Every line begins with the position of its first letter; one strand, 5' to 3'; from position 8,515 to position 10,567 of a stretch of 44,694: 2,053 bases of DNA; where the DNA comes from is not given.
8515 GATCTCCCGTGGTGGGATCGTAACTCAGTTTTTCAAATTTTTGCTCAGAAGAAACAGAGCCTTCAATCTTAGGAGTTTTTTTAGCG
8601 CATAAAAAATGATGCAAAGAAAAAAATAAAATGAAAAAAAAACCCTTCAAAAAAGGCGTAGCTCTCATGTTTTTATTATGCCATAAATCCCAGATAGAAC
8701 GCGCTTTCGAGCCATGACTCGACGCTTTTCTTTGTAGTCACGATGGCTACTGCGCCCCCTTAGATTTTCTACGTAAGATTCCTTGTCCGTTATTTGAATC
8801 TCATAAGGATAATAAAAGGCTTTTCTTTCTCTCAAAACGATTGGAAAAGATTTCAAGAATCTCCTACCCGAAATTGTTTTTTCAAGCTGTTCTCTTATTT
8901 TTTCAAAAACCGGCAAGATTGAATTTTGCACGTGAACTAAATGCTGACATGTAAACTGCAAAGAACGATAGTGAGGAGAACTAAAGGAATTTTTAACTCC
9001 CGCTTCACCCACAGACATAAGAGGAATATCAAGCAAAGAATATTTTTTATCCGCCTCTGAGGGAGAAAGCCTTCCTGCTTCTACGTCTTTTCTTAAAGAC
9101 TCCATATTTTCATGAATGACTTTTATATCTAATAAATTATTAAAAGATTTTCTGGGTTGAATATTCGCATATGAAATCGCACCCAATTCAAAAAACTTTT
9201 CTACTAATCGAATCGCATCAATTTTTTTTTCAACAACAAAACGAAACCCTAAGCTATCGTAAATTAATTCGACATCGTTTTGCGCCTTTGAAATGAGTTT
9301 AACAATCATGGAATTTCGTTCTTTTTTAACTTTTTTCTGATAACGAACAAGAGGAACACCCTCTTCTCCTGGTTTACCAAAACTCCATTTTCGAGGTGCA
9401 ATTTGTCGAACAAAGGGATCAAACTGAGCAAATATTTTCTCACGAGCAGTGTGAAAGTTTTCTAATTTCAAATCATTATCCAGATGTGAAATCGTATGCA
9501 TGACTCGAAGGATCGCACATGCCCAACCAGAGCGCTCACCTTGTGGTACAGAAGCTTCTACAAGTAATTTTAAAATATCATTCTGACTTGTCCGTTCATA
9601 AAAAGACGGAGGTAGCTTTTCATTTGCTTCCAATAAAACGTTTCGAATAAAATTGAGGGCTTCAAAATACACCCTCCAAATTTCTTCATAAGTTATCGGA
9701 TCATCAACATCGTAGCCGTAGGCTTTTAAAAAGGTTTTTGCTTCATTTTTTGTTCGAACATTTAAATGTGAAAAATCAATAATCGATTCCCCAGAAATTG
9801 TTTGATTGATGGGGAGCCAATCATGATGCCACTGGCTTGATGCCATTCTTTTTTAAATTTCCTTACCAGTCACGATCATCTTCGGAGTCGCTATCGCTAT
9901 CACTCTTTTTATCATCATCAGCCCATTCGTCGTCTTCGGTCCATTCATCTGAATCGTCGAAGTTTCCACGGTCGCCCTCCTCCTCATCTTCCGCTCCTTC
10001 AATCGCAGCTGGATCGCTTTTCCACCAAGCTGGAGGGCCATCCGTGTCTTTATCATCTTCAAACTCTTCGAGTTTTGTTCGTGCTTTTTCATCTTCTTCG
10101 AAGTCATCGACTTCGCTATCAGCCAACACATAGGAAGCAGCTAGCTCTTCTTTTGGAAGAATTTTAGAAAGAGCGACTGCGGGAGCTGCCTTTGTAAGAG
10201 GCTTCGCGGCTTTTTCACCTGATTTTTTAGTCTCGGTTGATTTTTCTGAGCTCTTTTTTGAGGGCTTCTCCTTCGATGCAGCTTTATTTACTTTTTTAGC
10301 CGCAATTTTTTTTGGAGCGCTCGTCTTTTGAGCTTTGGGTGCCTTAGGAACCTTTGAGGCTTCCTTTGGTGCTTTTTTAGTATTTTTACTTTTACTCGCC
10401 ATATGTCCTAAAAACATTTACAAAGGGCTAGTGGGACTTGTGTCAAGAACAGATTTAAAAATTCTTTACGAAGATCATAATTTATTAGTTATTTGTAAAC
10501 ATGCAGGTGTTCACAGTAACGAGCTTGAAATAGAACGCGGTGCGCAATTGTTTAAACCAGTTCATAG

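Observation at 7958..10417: Candidate uncharacterised three-gene module fused to the front of the lptB-rpoN-hpf operon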

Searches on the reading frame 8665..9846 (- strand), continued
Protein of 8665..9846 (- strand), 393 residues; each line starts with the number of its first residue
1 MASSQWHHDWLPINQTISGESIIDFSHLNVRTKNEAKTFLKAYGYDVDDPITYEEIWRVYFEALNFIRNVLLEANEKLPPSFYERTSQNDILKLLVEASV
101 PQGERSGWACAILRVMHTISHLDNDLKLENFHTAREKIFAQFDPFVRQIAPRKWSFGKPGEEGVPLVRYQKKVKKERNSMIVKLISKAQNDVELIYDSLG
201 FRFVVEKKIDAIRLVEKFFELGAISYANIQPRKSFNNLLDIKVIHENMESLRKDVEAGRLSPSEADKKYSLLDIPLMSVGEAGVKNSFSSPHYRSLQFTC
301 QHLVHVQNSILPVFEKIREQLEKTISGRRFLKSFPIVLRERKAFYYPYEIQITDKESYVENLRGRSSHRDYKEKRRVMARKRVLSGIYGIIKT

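Call 34: predict_structure(alignment_id=A2)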
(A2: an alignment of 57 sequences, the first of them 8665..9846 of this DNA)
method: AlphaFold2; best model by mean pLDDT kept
length: 393 residues; sequences in the alignment: 57
mean_pLDDT: 89.0   pTM: 0.81
mean pLDDT of the five models: 89.0, 88.0, 87.1, 86.2, 84.6
residues with pLDDT >= 90: 248; 70-90: 122; 50-70: 21; < 50: 2
segments of 3 or more residues with pLDDT < 50: none
pLDDT, mean of each block of 10 residues (from residue 1): 67 79 85 95 95 96 97 94 95 95 89 94 85 93 96 94 95 88 81 70 96 96 95 89 92 96 92 83 70 90 90 90 94 80 92 94 82 91 84 62
secondary structure, 60 per line:
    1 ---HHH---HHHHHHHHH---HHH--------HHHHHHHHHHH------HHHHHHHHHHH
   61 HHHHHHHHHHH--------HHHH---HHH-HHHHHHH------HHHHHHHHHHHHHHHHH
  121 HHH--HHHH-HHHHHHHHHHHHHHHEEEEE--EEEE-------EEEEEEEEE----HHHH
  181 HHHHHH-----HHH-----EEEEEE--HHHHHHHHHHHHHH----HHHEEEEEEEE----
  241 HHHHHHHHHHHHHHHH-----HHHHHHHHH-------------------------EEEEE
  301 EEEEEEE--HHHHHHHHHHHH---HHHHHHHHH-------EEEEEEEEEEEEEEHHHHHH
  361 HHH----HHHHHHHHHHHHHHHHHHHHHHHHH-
elements in order: H10-18 H33-43 H50-71 H80-83 H91-97 H104-123 H126-129 H131-145 E146-150 E153-156 E164-172 H177-186 E200-205 H208-221 E229-236 H241-256 H262-270 E296-307 H310-321 H325-333 E341-354 H355-363 H368-392

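Call 39: fold_search(model_id=the predicted structure, library=pdb)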
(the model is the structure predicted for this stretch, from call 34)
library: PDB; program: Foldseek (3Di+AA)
matches with E <= 10: 82; with E <= 0.001: 0
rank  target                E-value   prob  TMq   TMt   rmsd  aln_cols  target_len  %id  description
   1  6ex0_B                2.0e-03  1.00  0.23  0.42  14.5       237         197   16  Crystal structure of RelP (SAS2) from Staphylococcus aureus bound to pppGpp in the post-catalytic state (released 2018-01-24)
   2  6ex0_A                2.5e-03  1.00  0.24  0.45  14.3       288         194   14  Crystal structure of RelP (SAS2) from Staphylococcus aureus bound to pppGpp in the post-catalytic state (released 2018-01-24)
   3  6fgx_B                3.2e-03  1.00  0.25  0.47  15.0       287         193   13  Crystal structure of the small alarmone synthethase 2 from Staphylococcus aureus bound to AMPCPP (released 2018-02-07)
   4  6ewz_A                4.0e-03  0.99  0.23  0.42  15.2       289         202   12  Crystal structure of RelP (SAS2) from Staphylococcus aureus bound to AMPCPP and GTP in the pre-catalytic state (released 2018-01-24)
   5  6fgx_A                5.5e-03  0.99  0.23  0.44  15.0       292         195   13  Crystal structure of the small alarmone synthethase 2 from Staphylococcus aureus bound to AMPCPP (released 2018-02-07)
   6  6fgj_A                9.0e-03  0.99  0.27  0.48  13.7       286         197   15  Crystal structure of the small alarmone synthethase 2 from Staphylococcus aureus (released 2018-02-07)
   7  6fgj_B                9.0e-03  0.97  0.23  0.41  14.8       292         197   15  Crystal structure of the small alarmone synthethase 2 from Staphylococcus aureus (released 2018-02-07)
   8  6fgk_D                1.5e-02  0.97  0.23  0.43  14.7       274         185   12  Crystal structure of the small alarmone synthethase 2 from Bacillus subtilis (released 2018-02-07)
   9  5dec_B                2.3e-02  0.99  0.29  0.55  12.5       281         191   12  Crystal structure of the small alarmone synthetase 1 from Bacillus subtilis (released 2015-10-28)
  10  5ded_C                2.3e-02  0.97  0.27  0.48  13.1       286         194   11  Crystal structure of the small alarmone synthethase 1 from Bacillus subtilis bound to its product pppGpp (released 2015-10-28)
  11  5ded_B                2.5e-02  0.98  0.26  0.51  14.7       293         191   11  Crystal structure of the small alarmone synthethase 1 from Bacillus subtilis bound to its product pppGpp (released 2015-10-28)
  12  5ded_D                2.8e-02  0.99  0.25  0.50  13.2       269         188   12  Crystal structure of the small alarmone synthethase 1 from Bacillus subtilis bound to its product pppGpp (released 2015-10-28)
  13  5ded_G                2.8e-02  0.97  0.26  0.49  13.3       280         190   12  Crystal structure of the small alarmone synthethase 1 from Bacillus subtilis bound to its product pppGpp (released 2015-10-28)
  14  2be3_B                2.8e-02  0.91  0.24  0.42  14.4       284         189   12  Structure of a GTP Pyrophosphokinase Family Protein from Streptococcus pneumoniae (released 2005-12-06)
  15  6fgk_B                3.0e-02  0.96  0.24  0.45  16.3       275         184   12  Crystal structure of the small alarmone synthethase 2 from Bacillus subtilis (released 2018-02-07)
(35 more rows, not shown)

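Call 41: search_protein_families(library=pfam, proteins=[L039:5428-5943:-, L026:7269-8672:+, L047:4066-6627:+, L059:3361-4251:-, L022:8354-10357:+, L064:5246-5896:-, L078:1311-2495:+], max_evalue=0.001)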
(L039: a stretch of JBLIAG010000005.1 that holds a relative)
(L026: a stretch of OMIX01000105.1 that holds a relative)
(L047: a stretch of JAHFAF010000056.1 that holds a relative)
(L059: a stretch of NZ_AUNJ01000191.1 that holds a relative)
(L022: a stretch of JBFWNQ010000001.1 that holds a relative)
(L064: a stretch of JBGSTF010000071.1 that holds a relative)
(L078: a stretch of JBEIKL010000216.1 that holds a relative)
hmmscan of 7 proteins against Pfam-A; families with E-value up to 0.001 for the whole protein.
L039:5428-5943:- (171 aa): 1 family
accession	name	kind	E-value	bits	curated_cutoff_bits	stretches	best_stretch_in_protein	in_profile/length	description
PF04608.18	PgpA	-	1e-38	132.9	28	1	24-164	3-140/141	Phosphatidylglycerophosphatase A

L026:7269-8672:+ (467 aa): 1 family
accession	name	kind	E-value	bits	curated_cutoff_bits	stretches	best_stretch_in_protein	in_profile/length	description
PF14237.11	GYF_2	-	1.7e-14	53.7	25.8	1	11-58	1-48/50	GYF domain 2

L047:4066-6627:+ (853 aa): 2 families
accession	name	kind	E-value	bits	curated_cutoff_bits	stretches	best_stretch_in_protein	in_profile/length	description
PF19277.4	GPAT_C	-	2.1e-53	182.2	25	1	473-813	1-342/344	Glycerol-3-phosphate acyltransferase C-terminal region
PF01553.26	Acyltransferase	-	1.6e-19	70.4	23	1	331-461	9-130/132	Acyltransferase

L059:3361-4251:- (296 aa): 6 families
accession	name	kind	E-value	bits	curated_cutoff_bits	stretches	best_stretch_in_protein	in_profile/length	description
PF00561.26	Abhydrolase_1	-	4.1e-17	63.1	25.8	1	36-280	3-244/245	alpha/beta hydrolase fold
PF12146.15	Hydrolase_4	-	4.2e-16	59.4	27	1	33-274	4-232/239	Serine aminopeptidase, S33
PF12697.13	Abhydrolase_6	-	1.5e-10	42.6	26.3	1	59-285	24-215/217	Alpha/beta hydrolase family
PF03096.20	Ndr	-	1.7e-08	34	23.3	1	79-286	76-270/283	Ndr family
PF02230.22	Abhydrolase_2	-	2.2e-07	31.4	23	1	84-164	82-169/217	Phospholipase/Carboxylesterase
PF03959.19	FSH1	-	0.00069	19.8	21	0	177-277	130-203/211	Serine hydrolase (FSH1)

L022:8354-10357:+ (667 aa): 11 families
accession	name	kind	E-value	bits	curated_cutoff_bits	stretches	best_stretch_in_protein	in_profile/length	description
PF12838.12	Fer4_7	-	6.8e-09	36.5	27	1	368-410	5-52/52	4Fe-4S dicluster domain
PF00037.32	Fer4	-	2.6e-08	33.8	21.1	1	390-410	2-22/24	4Fe-4S binding domain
PF13484.11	Fer4_16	-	2.6e-07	31.8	30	0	368-387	5-25/66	4Fe-4S double cluster binding domain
PF13237.11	Fer4_10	-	3.5e-07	30.5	25.5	1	367-407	11-53/53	4Fe-4S dicluster domain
PF25160.1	LdpA_Fe-S-bd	-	6.2e-07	29.5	27.6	1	370-409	8-41/49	LdpA Fe-S cluster-binding domain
PF13187.11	Fer4_9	-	1.1e-06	29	27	1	368-410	5-51/52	4Fe-4S dicluster domain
PF12837.12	Fer4_6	-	1.6e-06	28.2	25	1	389-410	2-23/24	4Fe-4S binding domain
PF14697.11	Fer4_21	-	2.3e-06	28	35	1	367-408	10-53/59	4Fe-4S dicluster domain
PF13510.11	Fer2_4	-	3.4e-06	27.5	22.8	1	510-571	9-78/82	2Fe-2S iron-sulfur cluster binding domain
PF12797.12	Fer4_2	-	9.6e-06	25.7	24.5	1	389-408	3-22/22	4Fe-4S binding domain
PF12800.12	Fer4_4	-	0.0006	20.4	24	1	394-409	2-17/17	4Fe-4S binding domain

L064:5246-5896:- (216 aa): 3 families
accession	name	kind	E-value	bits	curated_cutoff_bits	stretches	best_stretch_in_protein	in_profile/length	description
PF08534.16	Redoxin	-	1.3e-06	28.8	26.6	1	100-153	26-80/148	Redoxin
PF00578.27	AhpC-TSA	-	3.4e-05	24.2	26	1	99-160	22-83/124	AhpC/TSA family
PF13905.12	Thioredoxin_8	-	9e-05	23.2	27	1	102-149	1-49/94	Thioredoxin-like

L078:1311-2495:+ (394 aa): 0 families

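Call 52: search_protein_families(library=padloc, proteins=[window:8665-9846:-], max_evalue=1)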
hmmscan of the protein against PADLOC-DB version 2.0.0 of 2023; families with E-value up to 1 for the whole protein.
window:8665-9846:- (393 aa): 0 families

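Call 63: search_protein_families(library=pfam, proteins=[L009:8162-9406:+, L009:9313-9909:+, L009:9902-11203:-, L009:11289-12752:+, L013:8104-9375:+, L013:9701-10321:+, L014:7883-9169:+], max_evalue=0.001)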
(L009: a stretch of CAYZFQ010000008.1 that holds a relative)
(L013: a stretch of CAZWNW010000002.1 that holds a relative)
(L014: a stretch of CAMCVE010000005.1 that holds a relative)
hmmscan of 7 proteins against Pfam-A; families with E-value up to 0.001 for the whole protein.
L009:8162-9406:+ (414 aa): 1 family
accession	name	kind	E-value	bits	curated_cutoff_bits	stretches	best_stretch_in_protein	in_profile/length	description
PF05958.17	tRNA_U5-meth_tr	-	2.1e-12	47.2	23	1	248-391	206-356/357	tRNA (Uracil-5-)-methyltransferase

L009:9313-9909:+ (198 aa): 1 family
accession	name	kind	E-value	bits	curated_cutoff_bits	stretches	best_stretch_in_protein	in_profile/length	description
PF00293.34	NUDIX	-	4.2e-13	49.9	21.1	1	34-153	4-122/134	NUDIX domain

L009:9902-11203:- (433 aa): 0 families

L009:11289-12752:+ (487 aa): 0 families

L013:8104-9375:+ (423 aa): 2 families
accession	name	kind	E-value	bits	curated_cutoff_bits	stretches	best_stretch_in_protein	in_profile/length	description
PF05958.17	tRNA_U5-meth_tr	-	2.7e-13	50.1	23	1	231-401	178-355/357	tRNA (Uracil-5-)-methyltransferase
PF05175.20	MTS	-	0.0005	20.2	23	1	249-333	26-107/170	Methyltransferase small domain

L013:9701-10321:+ (206 aa): 0 families

L014:7883-9169:+ (428 aa): 1 family
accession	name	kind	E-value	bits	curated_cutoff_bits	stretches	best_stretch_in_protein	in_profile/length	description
PF05958.17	tRNA_U5-meth_tr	-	1.8e-11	44.1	23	1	227-398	178-356/357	tRNA (Uracil-5-)-methyltransferase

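Call 79: search_protein_families(library=pfam, alignment_id=A2, max_evalue=0.1)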
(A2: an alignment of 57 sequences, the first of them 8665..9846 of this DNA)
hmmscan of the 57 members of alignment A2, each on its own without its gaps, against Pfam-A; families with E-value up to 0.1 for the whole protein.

A. member 1, window:8665-9846:- (393 aa): 1 family
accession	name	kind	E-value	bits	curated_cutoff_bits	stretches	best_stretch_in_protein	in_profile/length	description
PF04607.23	RelA_SpoT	-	0.0037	18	27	0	175-216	4-44/113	Region found in RelA / SpoT proteins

B. families by the number of members that match (of 57 scanned): 15 families
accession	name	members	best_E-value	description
PF04607.23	RelA_SpoT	50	1.9e-08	Region found in RelA / SpoT proteins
PF09851.14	SHOCT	5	0.005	Short C-terminal domain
PF09170.16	STN1_2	2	0.0021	CST, complex subunit STN1, C terminal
PF05120.17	GvpG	2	0.0041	Gas vesicle protein G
PF08044.16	DUF1707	2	0.0087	DUF1707 SHOCT-like domain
PF09339.16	HTH_IclR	1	0.0017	IclR helix-turn-helix domain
PF07494.17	Reg_prop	1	0.025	Two component regulator propeller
PF24210.1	T4_RIIA1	1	0.039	RIIA.1-like protein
PF04965.19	GPW_gp25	1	0.044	Baseplate wedge protein gp25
PF00610.27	DEP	1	0.054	Domain found in Dishevelled, Egl-10, and Pleckstrin (DEP)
PF09200.16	Monellin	1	0.056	Monellin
PF17029.10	DUF5100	1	0.061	Domain of unknown function (DUF5100)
PF21793.2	DUF6877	1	0.076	Family of unknown function (DUF6877)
PF20155.4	TMP_3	1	0.077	Tape measure protein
PF22124.2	Glyco_hydro_95_cat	1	0.092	Glycosyl hydrolase family 95 catalytic domain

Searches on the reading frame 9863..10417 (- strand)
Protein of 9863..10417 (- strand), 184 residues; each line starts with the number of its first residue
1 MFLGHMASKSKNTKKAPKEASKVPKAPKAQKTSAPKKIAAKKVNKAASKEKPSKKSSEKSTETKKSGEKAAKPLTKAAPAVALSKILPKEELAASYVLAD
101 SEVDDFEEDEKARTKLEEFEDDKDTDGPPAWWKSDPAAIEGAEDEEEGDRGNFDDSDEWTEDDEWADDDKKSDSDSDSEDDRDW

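Call 3: search_protein_families(library=pfam, proteins=[window:9863-10417:-], max_evalue=0.1)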
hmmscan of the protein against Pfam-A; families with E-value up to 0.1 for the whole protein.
window:9863-10417:- (184 aa): 0 families

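Call 4: search_protein_families(library=ncbifam, proteins=[window:9863-10417:-], max_evalue=0.1)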
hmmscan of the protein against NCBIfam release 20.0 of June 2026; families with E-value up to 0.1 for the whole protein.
window:9863-10417:- (184 aa): 0 families

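Call 48: find_homologous_proteins(query=window:9863-10402:-, max_evalue=0.01)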
Query window:9863-10402:- (179 aa): 11 proteins with E <= 0.01 among 310 candidates.
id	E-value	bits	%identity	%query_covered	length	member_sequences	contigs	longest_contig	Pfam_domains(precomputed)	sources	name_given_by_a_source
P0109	2.7e-59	218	78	81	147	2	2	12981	-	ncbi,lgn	-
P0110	2.5e-44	170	65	78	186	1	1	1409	-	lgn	-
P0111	3.4e-44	169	73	58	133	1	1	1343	-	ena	-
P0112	1.1e-43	167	64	80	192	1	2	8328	-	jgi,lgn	jgi:hypothetical protein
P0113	4.9e-43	165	66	65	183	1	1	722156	-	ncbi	ncbi:MAG: hypothetical protein R3A80_00055 [Bdellovibrionota bacterium]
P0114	7.2e-43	165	75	61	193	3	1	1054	-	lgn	-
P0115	8.0e-43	165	68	68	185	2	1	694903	-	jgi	-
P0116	1.0e-42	164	60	100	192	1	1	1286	-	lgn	-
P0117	1.9e-42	163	65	85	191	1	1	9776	-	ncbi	-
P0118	9.3e-40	155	64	84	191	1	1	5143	-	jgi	jgi:hypothetical protein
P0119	8.8e-38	148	67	70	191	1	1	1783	-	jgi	jgi:RNA polymerase primary sigma factor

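Call 52: search_protein_families(library=padloc, proteins=[window:9863-10402:-], max_evalue=1)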
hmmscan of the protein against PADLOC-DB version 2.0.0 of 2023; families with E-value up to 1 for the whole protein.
window:9863-10402:- (179 aa): 0 families
